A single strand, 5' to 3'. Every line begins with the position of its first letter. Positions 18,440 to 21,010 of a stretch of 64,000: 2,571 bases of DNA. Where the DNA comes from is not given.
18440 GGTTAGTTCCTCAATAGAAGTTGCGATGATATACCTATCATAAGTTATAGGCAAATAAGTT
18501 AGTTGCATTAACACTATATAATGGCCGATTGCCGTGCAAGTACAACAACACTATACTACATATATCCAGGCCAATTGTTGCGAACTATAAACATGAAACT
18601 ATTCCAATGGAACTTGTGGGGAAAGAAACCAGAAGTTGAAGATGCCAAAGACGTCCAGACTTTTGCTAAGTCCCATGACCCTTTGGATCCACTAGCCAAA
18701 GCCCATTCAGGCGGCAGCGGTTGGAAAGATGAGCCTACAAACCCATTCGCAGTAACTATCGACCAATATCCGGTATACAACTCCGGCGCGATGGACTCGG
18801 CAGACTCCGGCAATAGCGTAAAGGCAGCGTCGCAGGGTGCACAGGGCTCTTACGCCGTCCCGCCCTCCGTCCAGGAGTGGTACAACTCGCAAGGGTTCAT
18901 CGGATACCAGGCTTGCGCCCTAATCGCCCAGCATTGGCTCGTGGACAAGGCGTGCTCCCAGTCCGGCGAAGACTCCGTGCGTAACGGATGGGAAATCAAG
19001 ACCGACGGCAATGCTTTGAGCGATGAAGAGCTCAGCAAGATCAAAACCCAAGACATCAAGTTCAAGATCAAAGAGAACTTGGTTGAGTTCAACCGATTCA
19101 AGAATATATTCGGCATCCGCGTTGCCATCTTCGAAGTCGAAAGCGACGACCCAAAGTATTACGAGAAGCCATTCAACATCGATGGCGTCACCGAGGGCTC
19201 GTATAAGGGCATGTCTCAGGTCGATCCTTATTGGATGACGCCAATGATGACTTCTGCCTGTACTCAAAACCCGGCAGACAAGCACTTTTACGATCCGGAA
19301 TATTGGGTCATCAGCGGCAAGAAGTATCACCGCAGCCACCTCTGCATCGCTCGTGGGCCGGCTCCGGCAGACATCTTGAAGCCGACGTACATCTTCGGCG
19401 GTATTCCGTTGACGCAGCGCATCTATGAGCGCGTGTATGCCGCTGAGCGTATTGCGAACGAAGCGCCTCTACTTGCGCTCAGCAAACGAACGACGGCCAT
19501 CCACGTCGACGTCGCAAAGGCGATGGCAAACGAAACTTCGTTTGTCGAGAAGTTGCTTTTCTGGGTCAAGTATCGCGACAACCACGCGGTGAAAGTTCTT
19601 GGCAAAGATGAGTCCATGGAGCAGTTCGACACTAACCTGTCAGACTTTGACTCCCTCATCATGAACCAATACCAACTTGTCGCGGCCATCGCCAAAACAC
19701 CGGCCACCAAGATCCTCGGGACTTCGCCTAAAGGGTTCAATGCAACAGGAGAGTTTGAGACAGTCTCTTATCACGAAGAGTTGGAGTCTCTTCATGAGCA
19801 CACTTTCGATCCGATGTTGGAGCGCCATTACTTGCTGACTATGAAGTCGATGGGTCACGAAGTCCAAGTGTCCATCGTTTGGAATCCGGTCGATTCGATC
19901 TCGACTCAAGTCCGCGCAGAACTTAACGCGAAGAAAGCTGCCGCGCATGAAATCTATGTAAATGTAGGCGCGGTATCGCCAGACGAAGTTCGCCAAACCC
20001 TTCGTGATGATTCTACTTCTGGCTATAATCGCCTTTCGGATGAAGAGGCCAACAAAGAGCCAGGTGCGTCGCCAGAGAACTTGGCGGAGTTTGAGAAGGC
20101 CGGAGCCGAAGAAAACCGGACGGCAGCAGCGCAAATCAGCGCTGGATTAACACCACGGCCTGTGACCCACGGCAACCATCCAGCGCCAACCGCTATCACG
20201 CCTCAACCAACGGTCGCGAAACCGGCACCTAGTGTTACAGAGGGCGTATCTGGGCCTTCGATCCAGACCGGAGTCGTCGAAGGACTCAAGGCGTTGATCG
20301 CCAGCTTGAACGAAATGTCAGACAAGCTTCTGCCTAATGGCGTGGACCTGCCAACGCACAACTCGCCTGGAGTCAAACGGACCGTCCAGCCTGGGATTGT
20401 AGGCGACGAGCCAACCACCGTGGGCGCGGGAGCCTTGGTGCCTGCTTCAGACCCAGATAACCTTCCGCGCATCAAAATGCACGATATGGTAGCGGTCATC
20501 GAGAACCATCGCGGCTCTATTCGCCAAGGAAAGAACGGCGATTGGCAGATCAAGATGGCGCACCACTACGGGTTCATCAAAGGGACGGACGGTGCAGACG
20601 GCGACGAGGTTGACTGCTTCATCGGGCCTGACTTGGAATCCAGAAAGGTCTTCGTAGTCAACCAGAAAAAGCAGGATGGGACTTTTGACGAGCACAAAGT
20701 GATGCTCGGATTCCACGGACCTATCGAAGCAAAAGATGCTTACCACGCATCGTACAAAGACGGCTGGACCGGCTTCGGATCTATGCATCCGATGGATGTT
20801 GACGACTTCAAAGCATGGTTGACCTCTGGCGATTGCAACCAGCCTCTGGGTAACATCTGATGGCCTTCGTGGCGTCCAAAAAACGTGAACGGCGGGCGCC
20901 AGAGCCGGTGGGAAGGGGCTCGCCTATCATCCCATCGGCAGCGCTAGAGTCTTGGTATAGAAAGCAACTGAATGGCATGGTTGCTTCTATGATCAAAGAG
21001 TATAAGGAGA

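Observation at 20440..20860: Portal protein carries a C-terminal inorganic-pyrophosphatase-like domain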

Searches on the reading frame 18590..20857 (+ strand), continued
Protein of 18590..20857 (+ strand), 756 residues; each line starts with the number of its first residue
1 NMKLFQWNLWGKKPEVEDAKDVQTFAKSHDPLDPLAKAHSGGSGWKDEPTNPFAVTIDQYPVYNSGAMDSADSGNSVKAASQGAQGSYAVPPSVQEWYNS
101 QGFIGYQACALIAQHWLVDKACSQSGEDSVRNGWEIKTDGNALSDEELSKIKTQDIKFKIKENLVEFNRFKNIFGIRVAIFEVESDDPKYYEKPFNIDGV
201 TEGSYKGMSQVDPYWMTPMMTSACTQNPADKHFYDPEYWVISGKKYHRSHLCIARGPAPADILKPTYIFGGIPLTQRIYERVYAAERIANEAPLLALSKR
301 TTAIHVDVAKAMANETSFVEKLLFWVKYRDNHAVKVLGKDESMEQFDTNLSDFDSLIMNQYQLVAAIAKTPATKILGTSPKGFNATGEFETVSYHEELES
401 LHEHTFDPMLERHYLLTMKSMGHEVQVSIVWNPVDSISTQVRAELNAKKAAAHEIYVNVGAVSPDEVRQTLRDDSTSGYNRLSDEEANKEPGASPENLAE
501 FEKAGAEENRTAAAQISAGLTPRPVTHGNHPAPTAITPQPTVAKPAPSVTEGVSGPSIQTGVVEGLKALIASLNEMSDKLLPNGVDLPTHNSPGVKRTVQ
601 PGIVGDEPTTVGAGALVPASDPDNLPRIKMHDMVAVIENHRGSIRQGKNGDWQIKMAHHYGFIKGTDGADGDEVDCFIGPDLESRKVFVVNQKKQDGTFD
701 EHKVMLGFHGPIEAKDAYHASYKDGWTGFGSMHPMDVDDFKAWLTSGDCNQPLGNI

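Call 57: find_encoding_contigs(protein=P0023, flank=3000, max_places=3)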
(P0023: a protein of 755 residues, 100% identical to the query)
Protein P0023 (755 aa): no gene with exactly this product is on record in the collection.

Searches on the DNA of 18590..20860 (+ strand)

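Call 10: search_dna_similar(query=window:18590-20860:+, collection=phages, mode=near, max_rows=25)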
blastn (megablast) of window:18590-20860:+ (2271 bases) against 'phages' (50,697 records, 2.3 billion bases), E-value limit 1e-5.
Records with a match: 5; places in all: 5; records where one place covers at least 80% of the query: 0.
Best place of each record, by identity: 60-80% 5.
By first word of the organism name: Serratia 3; Pseudomonas 2.
By host as written in the record: Pseudomonas syringae pv. avii 2; Serratia marcescens Tom1 1; Serratia marcescens 1; Serratia marcescens strain KKP 3687 1.
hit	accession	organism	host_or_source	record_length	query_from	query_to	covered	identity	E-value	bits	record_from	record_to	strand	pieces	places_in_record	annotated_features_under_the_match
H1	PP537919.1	Serratia phage WR01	Serratia marcescens Tom1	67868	303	1172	38%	72.0%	8e-58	231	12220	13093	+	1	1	portal protein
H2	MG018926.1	Pseudomonas phage tabernarius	Pseudomonas syringae pv. avii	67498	504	1242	33%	76.6%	3e-107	396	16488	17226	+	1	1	putative structural protein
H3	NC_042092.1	Pseudomonas phage tabernarius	Pseudomonas syringae pv. avii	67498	504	1242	33%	76.6%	3e-107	396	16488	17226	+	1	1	minor head protein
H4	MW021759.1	Serratia phage vB_SmaM_Hera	Serratia marcescens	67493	567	1172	27%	73.7%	5e-55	222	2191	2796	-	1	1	portal protein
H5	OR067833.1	Serratia phage KKP 3709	Serratia marcescens strain KKP 3687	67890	567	1172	27%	73.6%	2e-53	217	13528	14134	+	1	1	hypothetical protein (x2)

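Call 31: get_annotated_region(hit=H3, flank=6000)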
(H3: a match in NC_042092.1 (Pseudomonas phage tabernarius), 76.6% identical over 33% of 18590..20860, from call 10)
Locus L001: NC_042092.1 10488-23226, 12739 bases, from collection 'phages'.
description: Pseudomonas phage tabernarius, complete genome.
organism: Pseudomonas phage tabernarius (NCBI taxid 2048978)
taxonomy: Viruses; Duplodnaviria; Heunggongvirae; Uroviricota; Caudoviricetes; Tabernariusvirus; Tabernariusvirus tabernarius
host: Pseudomonas syringae pv. avii; source: wastewater; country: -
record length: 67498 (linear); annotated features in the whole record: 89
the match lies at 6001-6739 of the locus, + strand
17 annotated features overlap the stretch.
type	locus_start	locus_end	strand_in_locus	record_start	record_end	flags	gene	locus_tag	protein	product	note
CDS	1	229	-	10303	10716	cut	-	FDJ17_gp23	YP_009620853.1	hypothetical protein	-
CDS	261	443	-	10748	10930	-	-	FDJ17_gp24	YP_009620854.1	hypothetical protein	-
CDS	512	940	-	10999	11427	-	-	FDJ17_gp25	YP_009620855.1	hypothetical protein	-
CDS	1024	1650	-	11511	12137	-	-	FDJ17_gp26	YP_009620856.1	hypothetical protein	-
CDS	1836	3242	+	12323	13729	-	-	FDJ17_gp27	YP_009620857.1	terminase large subunit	-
CDS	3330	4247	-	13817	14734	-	-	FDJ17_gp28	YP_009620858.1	hypothetical protein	-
CDS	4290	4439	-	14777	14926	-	-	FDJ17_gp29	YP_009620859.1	hypothetical protein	-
CDS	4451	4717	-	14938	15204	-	-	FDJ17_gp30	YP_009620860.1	hypothetical protein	-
CDS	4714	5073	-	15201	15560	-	-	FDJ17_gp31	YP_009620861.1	hypothetical protein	-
CDS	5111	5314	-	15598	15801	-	-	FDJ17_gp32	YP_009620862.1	hypothetical protein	-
CDS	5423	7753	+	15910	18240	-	-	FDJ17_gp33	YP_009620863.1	minor head protein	-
CDS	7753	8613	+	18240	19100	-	-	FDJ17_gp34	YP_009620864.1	head morphogenesis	-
CDS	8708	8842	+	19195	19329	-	-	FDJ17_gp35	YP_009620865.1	hypothetical protein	-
CDS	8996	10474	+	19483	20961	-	-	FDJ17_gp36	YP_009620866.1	head maturation protease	-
CDS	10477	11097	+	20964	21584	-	-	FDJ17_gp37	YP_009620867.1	virion structural protein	-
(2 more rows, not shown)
